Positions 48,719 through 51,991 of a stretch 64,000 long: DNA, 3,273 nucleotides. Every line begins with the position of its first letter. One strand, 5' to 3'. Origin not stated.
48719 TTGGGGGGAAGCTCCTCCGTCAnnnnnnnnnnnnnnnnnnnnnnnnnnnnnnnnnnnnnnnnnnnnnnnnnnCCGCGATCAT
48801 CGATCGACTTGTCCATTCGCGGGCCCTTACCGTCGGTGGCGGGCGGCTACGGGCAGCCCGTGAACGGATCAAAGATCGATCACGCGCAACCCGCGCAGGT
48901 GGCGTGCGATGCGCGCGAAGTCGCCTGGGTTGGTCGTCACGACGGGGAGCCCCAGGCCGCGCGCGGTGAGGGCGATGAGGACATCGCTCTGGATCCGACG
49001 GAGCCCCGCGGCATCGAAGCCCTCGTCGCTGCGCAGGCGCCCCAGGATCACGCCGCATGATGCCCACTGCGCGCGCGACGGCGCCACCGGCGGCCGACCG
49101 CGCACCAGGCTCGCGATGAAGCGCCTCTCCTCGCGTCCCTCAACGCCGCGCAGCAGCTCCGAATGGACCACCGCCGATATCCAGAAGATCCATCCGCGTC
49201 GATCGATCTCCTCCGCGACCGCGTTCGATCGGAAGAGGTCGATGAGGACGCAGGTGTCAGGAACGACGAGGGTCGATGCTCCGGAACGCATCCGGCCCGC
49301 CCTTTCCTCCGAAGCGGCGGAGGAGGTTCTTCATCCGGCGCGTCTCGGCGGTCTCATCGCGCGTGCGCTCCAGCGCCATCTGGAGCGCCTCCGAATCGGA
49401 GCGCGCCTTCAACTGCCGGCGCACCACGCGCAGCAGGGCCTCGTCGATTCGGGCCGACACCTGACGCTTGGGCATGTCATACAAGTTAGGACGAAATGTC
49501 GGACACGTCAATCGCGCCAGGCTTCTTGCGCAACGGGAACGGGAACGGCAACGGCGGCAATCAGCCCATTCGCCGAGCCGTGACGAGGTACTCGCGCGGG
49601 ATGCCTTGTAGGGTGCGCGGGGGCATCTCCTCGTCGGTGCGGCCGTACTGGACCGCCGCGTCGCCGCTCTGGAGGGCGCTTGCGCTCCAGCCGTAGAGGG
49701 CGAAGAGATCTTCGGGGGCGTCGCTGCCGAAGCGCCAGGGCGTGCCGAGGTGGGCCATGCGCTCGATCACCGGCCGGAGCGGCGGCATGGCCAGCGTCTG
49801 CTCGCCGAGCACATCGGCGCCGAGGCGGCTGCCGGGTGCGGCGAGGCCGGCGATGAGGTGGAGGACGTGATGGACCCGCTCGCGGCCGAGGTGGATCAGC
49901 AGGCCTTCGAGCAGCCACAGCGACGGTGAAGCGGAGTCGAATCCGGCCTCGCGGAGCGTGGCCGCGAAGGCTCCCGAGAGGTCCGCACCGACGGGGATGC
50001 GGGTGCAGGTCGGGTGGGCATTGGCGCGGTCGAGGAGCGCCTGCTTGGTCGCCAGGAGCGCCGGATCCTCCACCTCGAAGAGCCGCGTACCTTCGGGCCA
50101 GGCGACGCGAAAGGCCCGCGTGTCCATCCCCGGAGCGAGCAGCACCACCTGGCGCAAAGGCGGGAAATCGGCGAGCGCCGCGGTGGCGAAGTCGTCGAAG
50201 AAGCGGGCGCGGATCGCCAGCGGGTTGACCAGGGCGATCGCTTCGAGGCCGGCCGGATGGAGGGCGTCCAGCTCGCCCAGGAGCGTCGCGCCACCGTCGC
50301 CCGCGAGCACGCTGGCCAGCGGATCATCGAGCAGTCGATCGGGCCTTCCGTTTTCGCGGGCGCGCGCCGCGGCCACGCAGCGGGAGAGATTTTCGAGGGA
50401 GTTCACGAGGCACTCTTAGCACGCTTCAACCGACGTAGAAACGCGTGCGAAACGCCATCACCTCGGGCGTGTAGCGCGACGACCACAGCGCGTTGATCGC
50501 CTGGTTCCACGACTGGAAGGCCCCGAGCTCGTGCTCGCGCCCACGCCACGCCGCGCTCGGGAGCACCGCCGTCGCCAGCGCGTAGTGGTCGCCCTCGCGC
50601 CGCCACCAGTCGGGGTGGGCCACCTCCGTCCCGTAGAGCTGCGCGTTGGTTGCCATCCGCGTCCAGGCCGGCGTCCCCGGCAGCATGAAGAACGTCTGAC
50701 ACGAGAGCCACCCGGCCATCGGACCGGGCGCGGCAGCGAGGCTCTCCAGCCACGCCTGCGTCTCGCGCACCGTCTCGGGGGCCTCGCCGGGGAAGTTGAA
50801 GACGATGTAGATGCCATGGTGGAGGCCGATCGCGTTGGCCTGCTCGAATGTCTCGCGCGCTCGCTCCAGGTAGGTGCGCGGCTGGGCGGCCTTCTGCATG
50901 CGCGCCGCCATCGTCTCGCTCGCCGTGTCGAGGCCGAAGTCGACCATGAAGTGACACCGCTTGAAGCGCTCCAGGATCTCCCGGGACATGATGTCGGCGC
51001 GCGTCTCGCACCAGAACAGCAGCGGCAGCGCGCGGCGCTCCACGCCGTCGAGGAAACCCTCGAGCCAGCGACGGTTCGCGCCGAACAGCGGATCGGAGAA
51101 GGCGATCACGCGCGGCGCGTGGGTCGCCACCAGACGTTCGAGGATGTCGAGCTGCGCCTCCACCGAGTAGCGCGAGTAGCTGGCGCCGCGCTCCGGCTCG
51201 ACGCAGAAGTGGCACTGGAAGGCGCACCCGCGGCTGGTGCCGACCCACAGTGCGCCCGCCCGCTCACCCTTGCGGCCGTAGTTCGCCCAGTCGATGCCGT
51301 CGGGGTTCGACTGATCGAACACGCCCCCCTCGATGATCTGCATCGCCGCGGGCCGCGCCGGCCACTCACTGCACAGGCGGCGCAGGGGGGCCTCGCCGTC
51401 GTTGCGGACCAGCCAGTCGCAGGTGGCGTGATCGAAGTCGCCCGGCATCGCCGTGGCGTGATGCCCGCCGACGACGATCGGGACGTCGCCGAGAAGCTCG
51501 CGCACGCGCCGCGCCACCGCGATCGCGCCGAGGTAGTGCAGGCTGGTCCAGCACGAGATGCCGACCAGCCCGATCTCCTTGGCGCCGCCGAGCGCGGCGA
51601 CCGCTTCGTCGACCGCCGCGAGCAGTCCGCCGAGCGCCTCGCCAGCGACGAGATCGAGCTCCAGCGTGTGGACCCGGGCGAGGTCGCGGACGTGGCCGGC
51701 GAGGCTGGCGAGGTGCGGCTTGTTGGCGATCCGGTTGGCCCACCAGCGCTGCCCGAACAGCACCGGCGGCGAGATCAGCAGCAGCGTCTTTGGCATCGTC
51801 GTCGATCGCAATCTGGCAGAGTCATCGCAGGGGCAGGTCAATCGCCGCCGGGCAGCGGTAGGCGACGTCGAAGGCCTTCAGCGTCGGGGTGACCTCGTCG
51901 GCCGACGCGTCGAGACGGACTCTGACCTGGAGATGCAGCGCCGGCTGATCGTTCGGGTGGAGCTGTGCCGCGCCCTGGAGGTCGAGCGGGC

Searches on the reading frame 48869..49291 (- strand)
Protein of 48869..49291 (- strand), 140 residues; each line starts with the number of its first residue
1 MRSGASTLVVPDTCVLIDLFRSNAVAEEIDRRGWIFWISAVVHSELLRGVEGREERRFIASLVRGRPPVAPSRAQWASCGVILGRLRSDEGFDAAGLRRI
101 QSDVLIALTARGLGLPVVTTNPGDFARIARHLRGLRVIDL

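Call 11: search_protein_families(library=pfam, proteins=[window:48869-49291:-])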
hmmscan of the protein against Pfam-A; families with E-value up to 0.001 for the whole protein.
window:48869-49291:- (140 aa): 1 family
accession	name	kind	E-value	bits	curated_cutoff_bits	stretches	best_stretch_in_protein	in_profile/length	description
PF01850.27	PIN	-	6.3e-06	27.2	23.6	1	9-130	1-119/120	PIN domain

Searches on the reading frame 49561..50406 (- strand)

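Call 11: search_protein_families(library=pfam, proteins=[window:49561-50406:-])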
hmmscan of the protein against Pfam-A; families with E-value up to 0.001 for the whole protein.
window:49561-50406:- (281 aa): 1 family
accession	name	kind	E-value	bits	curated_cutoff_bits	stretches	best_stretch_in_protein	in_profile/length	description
PF04072.20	LCM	-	9.7e-43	146.7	22.3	1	11-185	4-186/187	Leucine carboxyl methyltransferase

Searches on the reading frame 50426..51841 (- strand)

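Call 11: search_protein_families(library=pfam, proteins=[window:50426-51841:-])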
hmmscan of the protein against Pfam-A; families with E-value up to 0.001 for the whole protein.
window:50426-51841:- (471 aa): 2 families
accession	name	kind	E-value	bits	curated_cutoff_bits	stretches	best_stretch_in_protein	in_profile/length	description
PF04055.27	Radical_SAM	-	7.6e-10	39.6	29.5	1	202-364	3-165/166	Radical SAM superfamily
PF02310.24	B12-binding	-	1.4e-09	38.2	32.1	1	79-156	41-120/121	B12 binding domain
